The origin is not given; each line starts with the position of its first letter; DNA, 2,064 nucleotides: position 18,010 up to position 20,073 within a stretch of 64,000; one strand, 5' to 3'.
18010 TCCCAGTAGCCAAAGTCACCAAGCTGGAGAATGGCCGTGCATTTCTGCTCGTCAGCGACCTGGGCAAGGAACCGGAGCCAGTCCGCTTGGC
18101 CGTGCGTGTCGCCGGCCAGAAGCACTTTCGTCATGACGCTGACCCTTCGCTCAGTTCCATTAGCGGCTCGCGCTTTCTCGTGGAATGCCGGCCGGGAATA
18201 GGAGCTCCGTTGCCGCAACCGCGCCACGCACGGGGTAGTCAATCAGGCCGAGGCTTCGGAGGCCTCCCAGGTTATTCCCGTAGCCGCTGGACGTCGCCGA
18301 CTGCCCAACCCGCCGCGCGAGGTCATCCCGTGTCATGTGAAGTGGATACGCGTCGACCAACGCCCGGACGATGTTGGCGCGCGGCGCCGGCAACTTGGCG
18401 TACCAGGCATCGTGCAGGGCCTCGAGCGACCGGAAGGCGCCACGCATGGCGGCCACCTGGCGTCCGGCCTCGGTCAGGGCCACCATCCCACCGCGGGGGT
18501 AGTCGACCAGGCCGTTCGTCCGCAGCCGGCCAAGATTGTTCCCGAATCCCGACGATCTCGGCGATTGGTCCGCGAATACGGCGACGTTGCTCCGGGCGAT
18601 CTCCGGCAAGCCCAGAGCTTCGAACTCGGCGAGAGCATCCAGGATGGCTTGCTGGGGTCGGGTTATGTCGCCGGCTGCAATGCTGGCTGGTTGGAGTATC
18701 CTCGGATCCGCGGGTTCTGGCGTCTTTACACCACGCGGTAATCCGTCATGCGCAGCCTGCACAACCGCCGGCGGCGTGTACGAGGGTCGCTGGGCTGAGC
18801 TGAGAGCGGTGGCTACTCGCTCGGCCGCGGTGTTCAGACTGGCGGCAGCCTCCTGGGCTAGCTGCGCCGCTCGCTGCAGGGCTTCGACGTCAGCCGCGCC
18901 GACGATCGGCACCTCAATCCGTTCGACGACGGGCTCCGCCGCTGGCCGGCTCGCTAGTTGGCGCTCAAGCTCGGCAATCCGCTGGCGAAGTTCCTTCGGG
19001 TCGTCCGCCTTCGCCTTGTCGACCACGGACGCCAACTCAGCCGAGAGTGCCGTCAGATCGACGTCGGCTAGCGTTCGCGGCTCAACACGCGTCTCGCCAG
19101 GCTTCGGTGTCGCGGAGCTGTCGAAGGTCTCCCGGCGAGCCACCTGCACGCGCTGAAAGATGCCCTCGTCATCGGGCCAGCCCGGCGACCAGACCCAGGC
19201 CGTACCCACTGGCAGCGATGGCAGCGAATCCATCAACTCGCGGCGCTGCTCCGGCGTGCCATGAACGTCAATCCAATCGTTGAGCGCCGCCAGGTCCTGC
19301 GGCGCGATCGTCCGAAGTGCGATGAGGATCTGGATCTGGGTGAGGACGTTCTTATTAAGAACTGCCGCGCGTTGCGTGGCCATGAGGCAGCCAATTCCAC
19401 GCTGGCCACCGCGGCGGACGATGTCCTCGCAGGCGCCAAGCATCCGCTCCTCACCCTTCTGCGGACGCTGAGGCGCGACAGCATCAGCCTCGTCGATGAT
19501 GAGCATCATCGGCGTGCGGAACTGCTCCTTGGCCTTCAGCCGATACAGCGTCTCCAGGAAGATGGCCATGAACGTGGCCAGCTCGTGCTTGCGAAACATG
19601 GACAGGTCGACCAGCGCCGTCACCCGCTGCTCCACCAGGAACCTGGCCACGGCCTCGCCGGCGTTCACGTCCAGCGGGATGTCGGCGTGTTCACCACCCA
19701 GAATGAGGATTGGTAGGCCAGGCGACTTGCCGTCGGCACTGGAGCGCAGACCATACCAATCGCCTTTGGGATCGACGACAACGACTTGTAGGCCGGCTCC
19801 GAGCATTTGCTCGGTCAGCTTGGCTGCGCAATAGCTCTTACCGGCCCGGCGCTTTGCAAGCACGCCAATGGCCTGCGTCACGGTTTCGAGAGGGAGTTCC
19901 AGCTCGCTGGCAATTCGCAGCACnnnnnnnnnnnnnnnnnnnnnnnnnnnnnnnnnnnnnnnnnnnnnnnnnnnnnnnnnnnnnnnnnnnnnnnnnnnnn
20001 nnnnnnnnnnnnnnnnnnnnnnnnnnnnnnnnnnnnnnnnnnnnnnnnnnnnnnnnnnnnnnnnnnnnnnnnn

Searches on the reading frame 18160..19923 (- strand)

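Call 15: search_protein_families(library=pfam, proteins=[window:18160-19923:-], max_evalue=0.001)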
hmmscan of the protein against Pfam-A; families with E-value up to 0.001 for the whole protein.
window:18160-19923:- (587 aa): 2 families
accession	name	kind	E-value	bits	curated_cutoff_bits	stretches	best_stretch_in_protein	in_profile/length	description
PF05872.18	HerA_C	-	1.6e-05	24.2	22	0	139-262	259-376/502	Helicase HerA-like C-terminal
PF01935.23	DUF87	-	2.2e-05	25.1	23.2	1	13-60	20-68/220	Helicase HerA, central domain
